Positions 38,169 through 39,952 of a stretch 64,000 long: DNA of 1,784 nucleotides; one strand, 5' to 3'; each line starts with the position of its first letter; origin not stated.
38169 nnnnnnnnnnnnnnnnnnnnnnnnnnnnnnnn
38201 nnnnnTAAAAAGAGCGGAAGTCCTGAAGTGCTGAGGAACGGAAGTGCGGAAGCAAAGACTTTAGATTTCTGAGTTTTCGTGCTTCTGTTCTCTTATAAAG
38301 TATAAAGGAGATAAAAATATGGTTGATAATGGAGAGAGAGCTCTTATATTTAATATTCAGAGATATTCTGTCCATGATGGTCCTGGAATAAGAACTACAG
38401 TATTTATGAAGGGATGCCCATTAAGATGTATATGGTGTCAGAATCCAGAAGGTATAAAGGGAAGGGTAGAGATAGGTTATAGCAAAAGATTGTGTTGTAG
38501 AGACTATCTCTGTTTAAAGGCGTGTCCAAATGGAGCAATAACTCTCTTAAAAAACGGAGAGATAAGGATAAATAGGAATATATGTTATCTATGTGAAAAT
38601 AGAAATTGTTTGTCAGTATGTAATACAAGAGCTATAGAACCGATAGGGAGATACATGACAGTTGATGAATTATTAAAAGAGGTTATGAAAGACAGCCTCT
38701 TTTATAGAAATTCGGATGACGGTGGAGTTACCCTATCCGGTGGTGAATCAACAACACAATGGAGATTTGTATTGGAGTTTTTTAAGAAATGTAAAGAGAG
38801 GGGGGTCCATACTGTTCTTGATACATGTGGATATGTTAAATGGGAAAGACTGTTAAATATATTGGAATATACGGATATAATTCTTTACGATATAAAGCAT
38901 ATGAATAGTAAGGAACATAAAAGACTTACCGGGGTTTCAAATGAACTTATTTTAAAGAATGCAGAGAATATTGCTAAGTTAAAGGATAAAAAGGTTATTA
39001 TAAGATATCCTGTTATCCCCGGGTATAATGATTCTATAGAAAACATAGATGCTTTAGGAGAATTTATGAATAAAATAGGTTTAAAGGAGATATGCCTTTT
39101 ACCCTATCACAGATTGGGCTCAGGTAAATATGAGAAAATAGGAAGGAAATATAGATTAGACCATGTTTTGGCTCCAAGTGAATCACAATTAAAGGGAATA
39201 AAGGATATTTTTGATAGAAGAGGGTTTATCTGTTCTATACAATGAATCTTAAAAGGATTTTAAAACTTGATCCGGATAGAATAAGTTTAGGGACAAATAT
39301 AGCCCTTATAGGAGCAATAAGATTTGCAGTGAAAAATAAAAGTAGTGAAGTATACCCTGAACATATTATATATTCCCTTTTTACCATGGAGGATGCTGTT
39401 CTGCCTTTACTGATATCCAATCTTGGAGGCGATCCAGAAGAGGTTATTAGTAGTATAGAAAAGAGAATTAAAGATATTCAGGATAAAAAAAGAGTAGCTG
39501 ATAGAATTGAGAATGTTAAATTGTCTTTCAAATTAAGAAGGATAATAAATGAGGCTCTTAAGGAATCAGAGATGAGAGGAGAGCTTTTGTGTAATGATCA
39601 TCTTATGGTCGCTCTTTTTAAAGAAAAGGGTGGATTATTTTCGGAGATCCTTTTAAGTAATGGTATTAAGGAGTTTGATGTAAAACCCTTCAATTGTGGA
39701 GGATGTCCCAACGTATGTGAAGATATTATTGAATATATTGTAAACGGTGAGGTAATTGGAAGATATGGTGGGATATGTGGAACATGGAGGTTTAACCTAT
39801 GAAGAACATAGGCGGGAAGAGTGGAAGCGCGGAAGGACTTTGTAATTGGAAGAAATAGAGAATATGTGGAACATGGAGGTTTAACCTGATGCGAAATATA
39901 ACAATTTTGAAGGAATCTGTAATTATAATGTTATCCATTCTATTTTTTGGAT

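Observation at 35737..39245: GRE1 plus dedicated activase: PFL-family enzyme with a Cys-x-Glu active-site loop and no small subunits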

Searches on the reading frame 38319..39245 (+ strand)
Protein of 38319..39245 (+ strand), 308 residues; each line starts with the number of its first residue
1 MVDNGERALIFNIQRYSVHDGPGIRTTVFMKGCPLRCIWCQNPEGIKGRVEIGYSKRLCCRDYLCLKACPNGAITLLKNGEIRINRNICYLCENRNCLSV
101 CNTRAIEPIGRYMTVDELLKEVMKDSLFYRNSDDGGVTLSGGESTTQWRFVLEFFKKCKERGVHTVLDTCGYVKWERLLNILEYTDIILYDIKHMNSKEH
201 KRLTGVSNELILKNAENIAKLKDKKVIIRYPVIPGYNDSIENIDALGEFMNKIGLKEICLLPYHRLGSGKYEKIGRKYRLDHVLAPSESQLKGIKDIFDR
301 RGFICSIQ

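Call 6: search_protein_families(library=pfam, proteins=[window:38319-39245:+])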
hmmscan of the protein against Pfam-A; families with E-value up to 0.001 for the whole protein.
window:38319-39245:+ (308 aa): 3 families
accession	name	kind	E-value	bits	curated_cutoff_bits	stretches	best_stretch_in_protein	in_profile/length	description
PF04055.27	Radical_SAM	-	2.6e-19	70.5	29.5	1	101-242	14-161/166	Radical SAM superfamily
PF13353.11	Fer4_12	-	2.3e-11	44.6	22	2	97-206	19-131/137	4Fe-4S single cluster domain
PF12838.12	Fer4_7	-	0.00086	20.2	27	1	64-105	7-52/52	4Fe-4S dicluster domain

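Call 9: search_protein_families(library=ncbifam, proteins=[window:38319-39245:+])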
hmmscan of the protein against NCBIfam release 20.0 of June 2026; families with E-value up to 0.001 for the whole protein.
window:38319-39245:+ (308 aa): 17 families
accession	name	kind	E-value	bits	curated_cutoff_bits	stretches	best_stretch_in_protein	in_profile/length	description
TIGR02494.1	PFLE_PFLC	subfamily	8e-103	343.7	174.35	1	10-300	1-291/293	glycyl-radical enzyme activating protein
NF043069.1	T4HPD_activ_SAM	equivalog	5e-100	334.7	425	1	8-306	2-296/299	trans-4-hydroxy-L-proline dehydratase activase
NF048010.1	SfplDhtActHpsHDes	equivalog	3.3e-95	318.3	430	1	6-296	4-296/298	(2S)-3-sulfopropanediol dehydratase activating enzyme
NF033719.1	ind_deCO2_activ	equivalog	1.4e-94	316.8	425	1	8-307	1-302/302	indoleacetate decarboxylase activase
NF033717.2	HPDL_rSAM_activ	equivalog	3.1e-92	309.1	420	1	7-307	3-305/311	4-hydroxyphenylacetate decarboxylase activase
TIGR04395.1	cutC_activ_rSAM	equivalog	1.1e-84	284.3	360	1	7-303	4-302/309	choline TMA-lyase-activating enzyme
NF048008.1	SfplDhtActHpfHKleb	equivalog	7.3e-81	271.8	500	1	10-307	2-305/308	(2S)-3-sulfopropanediol dehydratase activating enzyme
NF007483.0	PRK10076.1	equivalog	1.7e-69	234.2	326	2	89-305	73-288/292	[formate-C-acetyltransferase]-activating enzyme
TIGR04003.1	rSAM_BssD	equivalog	4.2e-68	229.8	496.45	1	9-279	2-275/314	[benzylsuccinate synthase]-activating enzyme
TIGR02493.1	PFLA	equivalog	8.2e-68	228.3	231.75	2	89-299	29-233/235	pyruvate formate-lyase-activating protein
NF008356.0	PRK11145.1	equivalog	7.4e-59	199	375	2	89-302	34-241/246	pyruvate formate lyase 1-activating protein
TIGR04041.1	activase_YjjW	hypoth_equivalog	5e-52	177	250.2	1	8-269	2-244/276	YjjW family glycine radical enzyme activase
TIGR02495.1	NrdG2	equivalog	1.1e-15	57.4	131.15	2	121-238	50-169/193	anaerobic ribonucleoside-triphosphate reductase activating protein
TIGR02491.1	NrdG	equivalog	4.6e-10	39.6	126.1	1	11-47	3-39/154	anaerobic ribonucleoside-triphosphate reductase activating protein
TIGR04337.1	AmmeMemoSam_rS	hypoth_equivalog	5.1e-08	32.2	220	1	150-252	134-236/349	AmmeMemoRadiSam system radical SAM enzyme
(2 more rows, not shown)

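Call 14: list_cluster_members(proteins=[P0001, P0019, window:38319-39245:+, P0005, P0031])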
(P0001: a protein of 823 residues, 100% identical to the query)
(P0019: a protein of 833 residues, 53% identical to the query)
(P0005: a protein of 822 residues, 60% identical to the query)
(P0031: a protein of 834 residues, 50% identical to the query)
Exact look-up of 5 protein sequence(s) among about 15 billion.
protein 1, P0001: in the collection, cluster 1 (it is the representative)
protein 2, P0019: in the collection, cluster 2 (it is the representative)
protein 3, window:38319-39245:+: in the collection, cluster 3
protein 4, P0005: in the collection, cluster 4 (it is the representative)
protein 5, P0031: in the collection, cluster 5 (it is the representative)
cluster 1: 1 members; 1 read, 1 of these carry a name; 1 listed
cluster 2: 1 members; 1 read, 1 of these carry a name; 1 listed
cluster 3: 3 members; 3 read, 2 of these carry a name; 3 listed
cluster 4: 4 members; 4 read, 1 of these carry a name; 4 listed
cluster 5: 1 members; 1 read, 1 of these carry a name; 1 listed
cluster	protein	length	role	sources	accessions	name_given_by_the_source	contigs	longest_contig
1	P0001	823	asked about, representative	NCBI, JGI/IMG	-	formate C-acetyltransferase/4-hydroxyphenylacetate decarboxylase large subunit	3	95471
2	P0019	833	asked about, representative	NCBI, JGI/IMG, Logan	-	formate C-acetyltransferase/4-hydroxyphenylacetate decarboxylase large subunit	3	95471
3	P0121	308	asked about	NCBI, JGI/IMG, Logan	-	pyruvate formate lyase activating enzyme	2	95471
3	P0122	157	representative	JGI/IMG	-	pyruvate formate lyase activating enzyme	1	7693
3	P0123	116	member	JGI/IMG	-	-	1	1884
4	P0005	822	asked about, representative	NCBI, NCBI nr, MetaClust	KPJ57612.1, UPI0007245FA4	MAG: hypothetical protein AMJ42_04625 [Deltaproteobacteria bacterium DG_8] | status=active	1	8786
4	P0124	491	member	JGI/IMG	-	-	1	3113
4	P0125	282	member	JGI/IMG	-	-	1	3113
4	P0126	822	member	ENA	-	-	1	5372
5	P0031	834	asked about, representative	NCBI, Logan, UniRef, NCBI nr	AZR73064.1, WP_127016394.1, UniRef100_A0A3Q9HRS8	hypothetical protein BBF96_06495 [Anoxybacter fermentans] | Glycyl radical enzyme n=1 Tax=Anoxybacter fermentans TaxID=1323375 RepID=A0A3Q9HRS8_9FIRM | pyruvate formate lyase family protein [Anoxybacter fermentans]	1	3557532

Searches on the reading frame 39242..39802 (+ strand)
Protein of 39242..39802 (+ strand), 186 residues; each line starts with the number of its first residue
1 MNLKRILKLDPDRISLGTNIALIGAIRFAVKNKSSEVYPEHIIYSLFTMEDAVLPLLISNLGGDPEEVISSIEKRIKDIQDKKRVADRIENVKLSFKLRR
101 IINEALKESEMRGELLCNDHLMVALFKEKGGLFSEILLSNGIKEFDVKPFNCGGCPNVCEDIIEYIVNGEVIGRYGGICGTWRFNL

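Call 6: search_protein_families(library=pfam, proteins=[window:39242-39802:+])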
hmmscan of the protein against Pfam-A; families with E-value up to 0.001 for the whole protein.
window:39242-39802:+ (186 aa): 1 family
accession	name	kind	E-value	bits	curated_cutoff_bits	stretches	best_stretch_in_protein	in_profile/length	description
PF02861.25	Clp_N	-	3.1e-10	40.5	20.7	1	27-76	3-52/53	Clp amino terminal domain, pathogenicity island component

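Call 9: search_protein_families(library=ncbifam, proteins=[window:39242-39802:+])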
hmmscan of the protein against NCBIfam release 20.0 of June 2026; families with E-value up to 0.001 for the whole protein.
window:39242-39802:+ (186 aa): 2 families
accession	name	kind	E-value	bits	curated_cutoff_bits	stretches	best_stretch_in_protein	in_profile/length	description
TIGR03346.1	chaperone_ClpB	equivalog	1.8e-09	36.6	1232.1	1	21-144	8-128/853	ATP-dependent chaperone ClpB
TIGR02639.1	ClpA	equivalog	1.6e-05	23.3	993.15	1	21-150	8-135/734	ATP-dependent Clp protease ATP-binding subunit ClpA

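Call 54: find_homologous_proteins(query=window:39242-39802:+, max_evalue=0.001)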
Query window:39242-39802:+ (186 aa): 1 proteins with E <= 0.001 among 137 candidates.
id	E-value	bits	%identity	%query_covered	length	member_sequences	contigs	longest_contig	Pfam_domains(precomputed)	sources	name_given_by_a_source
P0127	9.7e-118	408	100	100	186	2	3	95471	PF02861.26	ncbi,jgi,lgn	jgi:ATP-dependent Clp protease ATP-binding subunit ClpA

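Call 73: search_protein_families(library=ncbifam, proteins=[window:39242-39802:+], max_evalue=1)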
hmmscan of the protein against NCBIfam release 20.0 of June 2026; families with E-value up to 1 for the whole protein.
window:39242-39802:+ (186 aa): 5 families
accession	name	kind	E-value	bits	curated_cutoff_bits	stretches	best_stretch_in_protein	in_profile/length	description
TIGR03346.1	chaperone_ClpB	equivalog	1.8e-09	36.6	1232.1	1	21-144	8-128/853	ATP-dependent chaperone ClpB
TIGR02639.1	ClpA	equivalog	1.6e-05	23.3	993.15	1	21-150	8-135/734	ATP-dependent Clp protease ATP-binding subunit ClpA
NF008118.0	PRK10865.1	equivalog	0.0083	14.1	1417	1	12-144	4-133/857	ATP-dependent chaperone ClpB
NF040655.1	MtaC_Meth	equivalog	0.014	14.4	420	1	26-82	10-65/253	methanol--corrinoid protein MtaC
TIGR03345.1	VI_ClpV1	equivalog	0.025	12.8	884.95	1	21-129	8-113/852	type VI secretion system ATPase TssH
